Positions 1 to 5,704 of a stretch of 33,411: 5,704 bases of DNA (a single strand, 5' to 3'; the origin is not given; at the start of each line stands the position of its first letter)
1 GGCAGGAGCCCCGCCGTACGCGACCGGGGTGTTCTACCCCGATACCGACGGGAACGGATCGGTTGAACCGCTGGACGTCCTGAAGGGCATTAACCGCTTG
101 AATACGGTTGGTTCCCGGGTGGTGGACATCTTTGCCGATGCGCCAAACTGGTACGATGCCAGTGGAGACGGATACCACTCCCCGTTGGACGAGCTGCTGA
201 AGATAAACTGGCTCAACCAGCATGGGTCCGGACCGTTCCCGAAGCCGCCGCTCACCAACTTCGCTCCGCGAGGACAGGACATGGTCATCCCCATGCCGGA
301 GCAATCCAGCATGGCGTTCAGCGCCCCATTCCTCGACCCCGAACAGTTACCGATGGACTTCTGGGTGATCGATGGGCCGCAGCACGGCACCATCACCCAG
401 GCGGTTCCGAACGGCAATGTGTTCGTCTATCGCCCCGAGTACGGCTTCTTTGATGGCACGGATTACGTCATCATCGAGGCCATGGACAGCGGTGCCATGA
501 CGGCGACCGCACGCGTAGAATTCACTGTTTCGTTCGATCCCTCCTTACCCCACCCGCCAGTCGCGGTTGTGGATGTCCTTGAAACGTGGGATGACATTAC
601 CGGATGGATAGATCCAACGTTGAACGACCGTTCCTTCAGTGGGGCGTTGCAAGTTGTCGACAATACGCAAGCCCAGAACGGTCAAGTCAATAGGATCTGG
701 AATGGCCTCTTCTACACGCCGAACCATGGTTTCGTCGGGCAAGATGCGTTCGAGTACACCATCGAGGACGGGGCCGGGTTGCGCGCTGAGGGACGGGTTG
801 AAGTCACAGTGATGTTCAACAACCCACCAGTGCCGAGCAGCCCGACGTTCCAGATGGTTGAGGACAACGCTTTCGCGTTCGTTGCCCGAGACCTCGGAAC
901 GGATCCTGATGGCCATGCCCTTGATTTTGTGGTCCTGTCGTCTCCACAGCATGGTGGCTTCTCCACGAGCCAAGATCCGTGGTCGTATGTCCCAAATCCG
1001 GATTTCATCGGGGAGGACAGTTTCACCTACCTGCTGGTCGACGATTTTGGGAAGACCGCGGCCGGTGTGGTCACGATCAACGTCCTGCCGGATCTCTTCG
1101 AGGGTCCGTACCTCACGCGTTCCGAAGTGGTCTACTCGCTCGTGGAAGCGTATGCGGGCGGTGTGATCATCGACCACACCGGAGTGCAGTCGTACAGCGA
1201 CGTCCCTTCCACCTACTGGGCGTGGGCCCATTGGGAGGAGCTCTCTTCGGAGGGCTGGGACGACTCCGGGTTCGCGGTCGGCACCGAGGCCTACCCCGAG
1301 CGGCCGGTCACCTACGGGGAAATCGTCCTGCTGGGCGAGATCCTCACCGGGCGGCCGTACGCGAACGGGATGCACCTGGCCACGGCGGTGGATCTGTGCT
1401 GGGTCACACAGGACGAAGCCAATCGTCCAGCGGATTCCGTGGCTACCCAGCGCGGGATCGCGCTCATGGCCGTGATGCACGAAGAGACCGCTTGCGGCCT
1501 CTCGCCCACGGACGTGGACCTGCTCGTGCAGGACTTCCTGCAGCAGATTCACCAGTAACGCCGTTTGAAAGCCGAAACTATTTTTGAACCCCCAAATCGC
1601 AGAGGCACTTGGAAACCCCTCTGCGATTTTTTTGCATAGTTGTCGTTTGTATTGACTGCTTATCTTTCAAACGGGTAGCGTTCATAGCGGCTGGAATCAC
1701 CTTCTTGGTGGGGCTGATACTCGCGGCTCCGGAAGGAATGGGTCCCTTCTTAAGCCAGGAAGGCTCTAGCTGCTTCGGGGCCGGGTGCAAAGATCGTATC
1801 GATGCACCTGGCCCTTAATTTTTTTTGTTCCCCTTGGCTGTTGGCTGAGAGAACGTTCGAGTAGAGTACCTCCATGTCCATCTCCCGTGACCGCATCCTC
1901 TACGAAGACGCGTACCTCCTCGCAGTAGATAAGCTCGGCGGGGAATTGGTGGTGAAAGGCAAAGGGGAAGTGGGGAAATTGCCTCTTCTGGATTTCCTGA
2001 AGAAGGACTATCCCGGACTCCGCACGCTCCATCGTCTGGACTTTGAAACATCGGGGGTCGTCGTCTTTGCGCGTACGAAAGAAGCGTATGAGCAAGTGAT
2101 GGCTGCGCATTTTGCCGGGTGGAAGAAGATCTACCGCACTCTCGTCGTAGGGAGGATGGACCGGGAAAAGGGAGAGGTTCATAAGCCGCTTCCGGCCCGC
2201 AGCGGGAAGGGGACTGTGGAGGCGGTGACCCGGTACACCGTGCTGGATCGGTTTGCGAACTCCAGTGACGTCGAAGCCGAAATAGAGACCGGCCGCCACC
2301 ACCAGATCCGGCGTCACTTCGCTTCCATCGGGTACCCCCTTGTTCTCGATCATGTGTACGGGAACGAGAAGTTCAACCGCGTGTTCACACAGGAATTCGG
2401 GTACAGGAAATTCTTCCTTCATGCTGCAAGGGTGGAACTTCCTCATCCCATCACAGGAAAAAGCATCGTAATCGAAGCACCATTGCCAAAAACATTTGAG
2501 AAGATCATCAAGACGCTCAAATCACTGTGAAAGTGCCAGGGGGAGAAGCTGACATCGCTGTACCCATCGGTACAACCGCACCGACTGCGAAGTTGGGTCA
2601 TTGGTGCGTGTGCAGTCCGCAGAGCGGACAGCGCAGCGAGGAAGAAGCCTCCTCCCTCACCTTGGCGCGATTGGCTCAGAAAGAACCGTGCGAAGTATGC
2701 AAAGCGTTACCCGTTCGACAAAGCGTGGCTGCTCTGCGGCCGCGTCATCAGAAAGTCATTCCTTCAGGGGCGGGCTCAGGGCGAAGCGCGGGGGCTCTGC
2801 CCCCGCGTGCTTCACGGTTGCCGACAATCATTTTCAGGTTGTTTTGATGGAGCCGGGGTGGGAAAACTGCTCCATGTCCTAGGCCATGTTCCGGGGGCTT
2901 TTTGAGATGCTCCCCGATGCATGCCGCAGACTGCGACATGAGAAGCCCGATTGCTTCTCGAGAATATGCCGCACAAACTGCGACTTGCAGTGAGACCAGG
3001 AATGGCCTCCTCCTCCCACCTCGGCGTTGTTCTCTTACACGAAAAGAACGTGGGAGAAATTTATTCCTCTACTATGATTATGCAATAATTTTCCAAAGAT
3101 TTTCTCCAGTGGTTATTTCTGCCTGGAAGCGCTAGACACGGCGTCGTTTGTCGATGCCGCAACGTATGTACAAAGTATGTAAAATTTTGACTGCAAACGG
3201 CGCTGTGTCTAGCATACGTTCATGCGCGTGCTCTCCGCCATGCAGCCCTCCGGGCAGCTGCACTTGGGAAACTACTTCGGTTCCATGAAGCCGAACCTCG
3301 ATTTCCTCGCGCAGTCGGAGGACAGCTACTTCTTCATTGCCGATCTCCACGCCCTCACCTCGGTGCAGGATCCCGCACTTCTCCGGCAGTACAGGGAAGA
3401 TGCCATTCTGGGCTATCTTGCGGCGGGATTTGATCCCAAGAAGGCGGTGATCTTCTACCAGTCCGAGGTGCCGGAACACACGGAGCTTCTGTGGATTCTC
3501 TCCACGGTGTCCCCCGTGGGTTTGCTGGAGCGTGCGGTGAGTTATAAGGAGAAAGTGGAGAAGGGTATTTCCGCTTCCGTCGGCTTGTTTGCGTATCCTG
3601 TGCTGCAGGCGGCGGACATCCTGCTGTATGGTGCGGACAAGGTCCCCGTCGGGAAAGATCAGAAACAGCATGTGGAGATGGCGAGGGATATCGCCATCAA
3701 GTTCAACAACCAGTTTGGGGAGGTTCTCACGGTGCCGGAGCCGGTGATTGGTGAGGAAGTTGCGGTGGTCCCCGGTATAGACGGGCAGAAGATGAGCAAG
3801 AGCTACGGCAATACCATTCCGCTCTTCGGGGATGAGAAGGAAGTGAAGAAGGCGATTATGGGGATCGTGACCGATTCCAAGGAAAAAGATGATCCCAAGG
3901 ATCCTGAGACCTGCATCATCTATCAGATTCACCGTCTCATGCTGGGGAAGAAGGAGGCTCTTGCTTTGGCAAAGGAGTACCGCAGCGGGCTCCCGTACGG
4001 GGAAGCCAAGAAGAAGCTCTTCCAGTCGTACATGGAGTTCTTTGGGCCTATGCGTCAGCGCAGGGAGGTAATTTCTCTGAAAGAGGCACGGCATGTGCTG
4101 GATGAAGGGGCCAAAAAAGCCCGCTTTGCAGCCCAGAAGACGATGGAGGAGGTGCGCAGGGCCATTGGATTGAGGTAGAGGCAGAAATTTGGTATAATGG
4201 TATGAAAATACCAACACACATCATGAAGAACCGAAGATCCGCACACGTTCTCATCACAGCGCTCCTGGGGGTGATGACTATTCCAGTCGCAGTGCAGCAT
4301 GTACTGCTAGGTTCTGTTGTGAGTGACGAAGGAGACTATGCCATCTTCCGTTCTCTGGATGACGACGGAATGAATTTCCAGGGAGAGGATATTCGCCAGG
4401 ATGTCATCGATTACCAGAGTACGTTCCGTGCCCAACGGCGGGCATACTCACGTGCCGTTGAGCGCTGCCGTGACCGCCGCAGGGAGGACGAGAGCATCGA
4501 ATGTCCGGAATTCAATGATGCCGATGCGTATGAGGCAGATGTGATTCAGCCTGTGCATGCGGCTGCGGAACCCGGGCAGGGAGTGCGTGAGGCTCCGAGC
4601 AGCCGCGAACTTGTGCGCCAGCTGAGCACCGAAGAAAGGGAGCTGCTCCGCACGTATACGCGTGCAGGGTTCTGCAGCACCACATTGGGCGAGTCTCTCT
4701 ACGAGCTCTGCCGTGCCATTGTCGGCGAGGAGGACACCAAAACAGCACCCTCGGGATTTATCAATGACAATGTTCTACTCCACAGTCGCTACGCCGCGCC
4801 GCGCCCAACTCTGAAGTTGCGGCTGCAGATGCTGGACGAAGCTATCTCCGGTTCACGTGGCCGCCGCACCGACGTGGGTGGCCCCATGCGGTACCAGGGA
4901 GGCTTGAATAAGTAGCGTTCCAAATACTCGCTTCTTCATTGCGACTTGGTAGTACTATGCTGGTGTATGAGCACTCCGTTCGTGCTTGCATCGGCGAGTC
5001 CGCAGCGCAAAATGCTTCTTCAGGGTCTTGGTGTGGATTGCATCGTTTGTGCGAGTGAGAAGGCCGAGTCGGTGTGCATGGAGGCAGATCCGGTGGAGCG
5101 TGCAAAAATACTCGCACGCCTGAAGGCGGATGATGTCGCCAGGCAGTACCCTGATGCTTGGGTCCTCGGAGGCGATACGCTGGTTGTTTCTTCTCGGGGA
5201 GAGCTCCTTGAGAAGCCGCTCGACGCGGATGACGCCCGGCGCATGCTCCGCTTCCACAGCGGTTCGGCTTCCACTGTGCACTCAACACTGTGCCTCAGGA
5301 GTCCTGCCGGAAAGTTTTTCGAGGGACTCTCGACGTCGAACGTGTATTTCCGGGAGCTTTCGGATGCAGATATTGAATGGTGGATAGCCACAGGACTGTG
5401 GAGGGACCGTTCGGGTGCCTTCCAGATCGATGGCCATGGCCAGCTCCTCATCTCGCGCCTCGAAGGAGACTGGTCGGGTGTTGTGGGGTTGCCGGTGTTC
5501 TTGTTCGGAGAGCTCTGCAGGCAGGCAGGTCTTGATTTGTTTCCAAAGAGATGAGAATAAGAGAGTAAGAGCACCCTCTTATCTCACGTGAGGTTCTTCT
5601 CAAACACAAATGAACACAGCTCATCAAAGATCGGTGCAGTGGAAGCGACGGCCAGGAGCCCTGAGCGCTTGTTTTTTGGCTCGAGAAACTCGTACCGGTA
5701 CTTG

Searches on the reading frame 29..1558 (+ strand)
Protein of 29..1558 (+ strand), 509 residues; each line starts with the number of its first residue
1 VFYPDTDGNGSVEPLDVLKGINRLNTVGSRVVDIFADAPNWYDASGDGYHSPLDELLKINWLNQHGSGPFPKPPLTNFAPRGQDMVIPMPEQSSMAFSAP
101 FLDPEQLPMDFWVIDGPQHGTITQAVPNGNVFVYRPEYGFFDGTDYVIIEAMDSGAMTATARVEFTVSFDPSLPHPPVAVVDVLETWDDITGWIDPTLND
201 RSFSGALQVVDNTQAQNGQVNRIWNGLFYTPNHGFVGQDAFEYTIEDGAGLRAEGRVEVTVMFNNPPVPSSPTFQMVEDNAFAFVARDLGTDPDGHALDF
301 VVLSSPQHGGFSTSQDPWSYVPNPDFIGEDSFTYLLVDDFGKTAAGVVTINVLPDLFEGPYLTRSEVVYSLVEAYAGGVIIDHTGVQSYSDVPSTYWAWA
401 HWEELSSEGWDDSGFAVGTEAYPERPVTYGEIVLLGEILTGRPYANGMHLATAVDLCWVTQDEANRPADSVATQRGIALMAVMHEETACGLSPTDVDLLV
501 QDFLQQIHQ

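Call 8: search_protein_families(library=pfam, proteins=[window:29-1558:+], max_evalue=0.001)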
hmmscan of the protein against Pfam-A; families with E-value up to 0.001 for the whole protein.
window:29-1558:+ (509 aa): 3 families
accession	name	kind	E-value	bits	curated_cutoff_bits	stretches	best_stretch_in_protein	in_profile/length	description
PF17963.7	Big_9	-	5.5e-34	117.4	23.6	2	264-351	1-89/89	Bacterial Ig domain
PF17892.7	Cadherin_5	-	3.5e-17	62.5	26.5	2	264-352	2-97/98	Cadherin-like domain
PF17803.7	Cadherin_4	-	2.7e-10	41.1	25.1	1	257-316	3-66/71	Bacterial cadherin-like domain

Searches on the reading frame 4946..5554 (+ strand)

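Call 8: search_protein_families(library=pfam, proteins=[window:4946-5554:+], max_evalue=0.001)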
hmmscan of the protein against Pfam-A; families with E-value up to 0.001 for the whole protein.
window:4946-5554:+ (202 aa): 1 family
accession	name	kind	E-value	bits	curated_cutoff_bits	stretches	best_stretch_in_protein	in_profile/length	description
PF02545.19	Maf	-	9.2e-44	149.8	27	1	12-193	2-186/187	Maf-like protein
